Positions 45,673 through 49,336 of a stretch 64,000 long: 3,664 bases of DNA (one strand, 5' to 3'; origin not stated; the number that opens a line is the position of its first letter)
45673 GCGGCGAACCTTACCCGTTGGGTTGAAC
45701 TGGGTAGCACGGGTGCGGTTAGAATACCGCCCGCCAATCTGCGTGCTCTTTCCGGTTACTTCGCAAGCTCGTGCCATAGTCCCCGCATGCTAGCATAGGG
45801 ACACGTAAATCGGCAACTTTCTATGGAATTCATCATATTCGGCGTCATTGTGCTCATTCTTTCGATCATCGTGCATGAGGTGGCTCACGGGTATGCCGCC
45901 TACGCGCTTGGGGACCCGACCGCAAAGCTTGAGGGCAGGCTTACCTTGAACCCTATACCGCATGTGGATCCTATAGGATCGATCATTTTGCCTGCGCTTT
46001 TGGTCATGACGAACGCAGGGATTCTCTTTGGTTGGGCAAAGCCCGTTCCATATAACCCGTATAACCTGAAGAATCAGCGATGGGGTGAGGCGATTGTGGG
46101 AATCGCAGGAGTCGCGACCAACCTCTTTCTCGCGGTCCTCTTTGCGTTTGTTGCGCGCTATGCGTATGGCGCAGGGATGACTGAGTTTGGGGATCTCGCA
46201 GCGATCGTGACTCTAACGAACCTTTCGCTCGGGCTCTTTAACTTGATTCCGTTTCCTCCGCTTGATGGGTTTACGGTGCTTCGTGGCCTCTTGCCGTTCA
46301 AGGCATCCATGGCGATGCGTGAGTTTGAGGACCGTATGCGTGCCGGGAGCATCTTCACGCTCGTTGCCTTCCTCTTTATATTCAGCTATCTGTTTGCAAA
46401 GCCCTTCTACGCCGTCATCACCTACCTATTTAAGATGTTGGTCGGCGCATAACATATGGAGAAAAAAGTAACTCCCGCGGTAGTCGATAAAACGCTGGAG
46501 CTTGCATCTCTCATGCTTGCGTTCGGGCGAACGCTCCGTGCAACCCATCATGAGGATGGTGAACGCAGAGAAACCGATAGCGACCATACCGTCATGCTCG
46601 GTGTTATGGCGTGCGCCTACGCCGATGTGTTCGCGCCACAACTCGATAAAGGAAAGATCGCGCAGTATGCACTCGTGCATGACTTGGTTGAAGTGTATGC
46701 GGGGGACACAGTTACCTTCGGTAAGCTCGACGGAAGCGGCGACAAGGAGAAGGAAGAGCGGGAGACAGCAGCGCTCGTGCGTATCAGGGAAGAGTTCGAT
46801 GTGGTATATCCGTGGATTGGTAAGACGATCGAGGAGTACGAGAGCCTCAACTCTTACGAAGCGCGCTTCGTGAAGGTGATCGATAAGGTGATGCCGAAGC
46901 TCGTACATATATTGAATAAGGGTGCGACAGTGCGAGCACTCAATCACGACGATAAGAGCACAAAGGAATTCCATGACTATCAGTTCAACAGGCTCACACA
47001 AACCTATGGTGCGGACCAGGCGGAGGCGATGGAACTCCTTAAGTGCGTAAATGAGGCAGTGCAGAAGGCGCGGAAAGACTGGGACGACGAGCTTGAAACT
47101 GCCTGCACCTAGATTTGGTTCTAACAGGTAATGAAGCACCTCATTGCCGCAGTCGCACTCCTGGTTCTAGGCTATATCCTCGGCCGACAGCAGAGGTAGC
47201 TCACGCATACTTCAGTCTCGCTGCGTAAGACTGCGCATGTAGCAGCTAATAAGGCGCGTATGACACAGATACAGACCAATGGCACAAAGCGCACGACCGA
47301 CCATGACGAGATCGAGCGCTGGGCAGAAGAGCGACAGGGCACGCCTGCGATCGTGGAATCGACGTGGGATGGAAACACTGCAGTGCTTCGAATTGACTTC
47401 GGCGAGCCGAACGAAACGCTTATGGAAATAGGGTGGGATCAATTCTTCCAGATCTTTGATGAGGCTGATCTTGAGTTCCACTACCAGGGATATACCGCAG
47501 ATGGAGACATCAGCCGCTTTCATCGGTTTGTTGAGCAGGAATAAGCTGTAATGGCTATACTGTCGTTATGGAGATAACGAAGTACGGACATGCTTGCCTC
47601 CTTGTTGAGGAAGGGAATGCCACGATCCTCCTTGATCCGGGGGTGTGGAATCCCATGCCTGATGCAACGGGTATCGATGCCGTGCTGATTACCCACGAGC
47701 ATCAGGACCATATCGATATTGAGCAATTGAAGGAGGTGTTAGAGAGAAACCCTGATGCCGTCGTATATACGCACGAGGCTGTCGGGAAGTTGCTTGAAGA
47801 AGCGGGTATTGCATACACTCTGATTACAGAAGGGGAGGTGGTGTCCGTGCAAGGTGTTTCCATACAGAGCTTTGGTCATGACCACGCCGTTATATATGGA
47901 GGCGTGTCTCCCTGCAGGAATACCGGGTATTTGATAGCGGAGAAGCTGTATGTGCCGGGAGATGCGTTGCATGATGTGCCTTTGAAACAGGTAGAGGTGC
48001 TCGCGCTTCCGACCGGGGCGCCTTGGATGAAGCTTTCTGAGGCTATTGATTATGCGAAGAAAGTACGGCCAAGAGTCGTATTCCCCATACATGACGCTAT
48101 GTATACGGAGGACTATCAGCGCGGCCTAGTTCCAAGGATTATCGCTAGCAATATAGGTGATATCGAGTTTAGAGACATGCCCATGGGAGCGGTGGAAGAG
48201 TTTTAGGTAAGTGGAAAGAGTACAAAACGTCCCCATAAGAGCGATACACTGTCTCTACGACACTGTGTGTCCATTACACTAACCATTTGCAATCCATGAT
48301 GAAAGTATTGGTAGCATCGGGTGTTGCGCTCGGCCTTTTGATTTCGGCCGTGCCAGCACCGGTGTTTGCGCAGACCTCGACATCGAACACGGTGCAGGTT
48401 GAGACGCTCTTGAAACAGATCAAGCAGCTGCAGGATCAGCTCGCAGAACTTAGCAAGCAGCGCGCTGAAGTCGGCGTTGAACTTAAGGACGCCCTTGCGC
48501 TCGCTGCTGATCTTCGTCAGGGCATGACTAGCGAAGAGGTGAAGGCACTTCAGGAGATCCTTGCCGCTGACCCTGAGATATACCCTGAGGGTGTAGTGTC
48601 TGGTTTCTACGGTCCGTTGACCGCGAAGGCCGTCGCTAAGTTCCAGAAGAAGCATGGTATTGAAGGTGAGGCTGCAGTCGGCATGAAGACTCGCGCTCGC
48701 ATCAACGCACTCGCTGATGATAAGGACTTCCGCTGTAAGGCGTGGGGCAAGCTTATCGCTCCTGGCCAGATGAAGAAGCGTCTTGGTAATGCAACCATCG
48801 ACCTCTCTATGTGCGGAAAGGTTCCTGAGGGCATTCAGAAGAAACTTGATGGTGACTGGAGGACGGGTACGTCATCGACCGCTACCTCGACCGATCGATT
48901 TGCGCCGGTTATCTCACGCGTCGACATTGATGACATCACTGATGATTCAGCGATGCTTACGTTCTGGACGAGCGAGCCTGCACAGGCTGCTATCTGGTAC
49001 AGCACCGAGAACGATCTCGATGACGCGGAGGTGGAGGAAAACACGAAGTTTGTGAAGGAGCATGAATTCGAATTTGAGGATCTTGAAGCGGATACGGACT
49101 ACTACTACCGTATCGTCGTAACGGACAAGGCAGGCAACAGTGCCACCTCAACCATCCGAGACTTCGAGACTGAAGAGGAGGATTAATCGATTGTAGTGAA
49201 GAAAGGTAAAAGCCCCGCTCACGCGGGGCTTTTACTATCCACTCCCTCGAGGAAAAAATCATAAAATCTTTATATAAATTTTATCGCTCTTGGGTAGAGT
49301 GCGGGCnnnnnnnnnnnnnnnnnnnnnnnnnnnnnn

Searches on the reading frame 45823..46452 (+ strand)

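Call 64: search_protein_families(library=pfam, proteins=[window:45823-46452:+], max_evalue=0.001)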
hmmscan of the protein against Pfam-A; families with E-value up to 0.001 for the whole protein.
window:45823-46452:+ (209 aa): 1 family
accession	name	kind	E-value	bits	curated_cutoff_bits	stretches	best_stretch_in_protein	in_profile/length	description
PF02163.28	Peptidase_M50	-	1.2e-13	51.4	27.2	2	125-174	162-212/221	Peptidase family M50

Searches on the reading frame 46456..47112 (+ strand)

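Call 64: search_protein_families(library=pfam, proteins=[window:46456-47112:+], max_evalue=0.001)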
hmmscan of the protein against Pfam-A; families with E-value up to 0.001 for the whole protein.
window:46456-47112:+ (218 aa): 3 families
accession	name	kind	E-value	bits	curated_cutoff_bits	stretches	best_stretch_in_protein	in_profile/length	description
PF13023.12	HD_3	-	4.8e-25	88.8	22.5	1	26-168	7-148/165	HD domain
PF01966.28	HD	-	2e-05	25.3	22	1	43-145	3-113/116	HD domain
PF12917.13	YfbR-like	-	0.00012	22.2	25.9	1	37-94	22-83/182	5'-deoxynucleotidase YfbR-like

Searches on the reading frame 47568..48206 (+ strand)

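Call 12: search_protein_families(library=pfam, proteins=[window:47568-48206:+], max_evalue=0.01)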
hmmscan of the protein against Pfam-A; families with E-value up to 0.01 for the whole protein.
window:47568-48206:+ (212 aa): 3 families
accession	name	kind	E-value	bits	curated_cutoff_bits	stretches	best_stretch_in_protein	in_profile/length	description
PF13483.12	Lactamase_B_3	-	4.2e-26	92.3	24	1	2-175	1-160/160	Beta-lactamase superfamily domain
PF12706.13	Lactamase_B_2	-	7.1e-13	49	27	1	26-175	9-199/200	Beta-lactamase superfamily domain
PF00753.33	Lactamase_B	-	2.3e-09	37.9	22.7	1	7-175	5-196/196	Metallo-beta-lactamase superfamily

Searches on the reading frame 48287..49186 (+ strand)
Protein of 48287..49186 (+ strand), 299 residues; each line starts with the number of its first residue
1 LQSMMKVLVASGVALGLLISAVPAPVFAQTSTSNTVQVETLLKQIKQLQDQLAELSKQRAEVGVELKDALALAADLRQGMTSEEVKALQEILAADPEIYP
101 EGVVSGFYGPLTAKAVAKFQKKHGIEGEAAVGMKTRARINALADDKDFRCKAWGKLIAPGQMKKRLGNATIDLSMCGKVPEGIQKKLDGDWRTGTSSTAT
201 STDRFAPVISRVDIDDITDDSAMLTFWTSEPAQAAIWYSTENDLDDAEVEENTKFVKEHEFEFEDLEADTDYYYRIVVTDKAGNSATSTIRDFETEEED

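Call 12: search_protein_families(library=pfam, proteins=[window:48287-49186:+], max_evalue=0.01)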
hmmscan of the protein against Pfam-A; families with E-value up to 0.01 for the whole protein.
window:48287-49186:+ (299 aa): 5 families
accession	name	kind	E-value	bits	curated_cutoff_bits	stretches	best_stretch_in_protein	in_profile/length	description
PF01471.23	PG_binding_1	-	2.4e-09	37.6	23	1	82-138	2-56/57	Putative peptidoglycan binding domain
PF16656.11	Pur_ac_phosph_N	-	1.4e-06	29.2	30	1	216-295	10-93/93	Purple acid Phosphatase, N-terminal domain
PF00041.27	fn3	-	0.00042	20.9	25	1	210-289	4-79/84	Fibronectin type III domain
PF25788.1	Ig_Rha78A_N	-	0.0037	17.9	27.4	1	260-295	65-101/105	Rha78A-like, N-terminal immunoglobulin domain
PF19077.6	Big_13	-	0.0062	17.5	27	0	254-291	57-96/102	Bacterial Ig-like domain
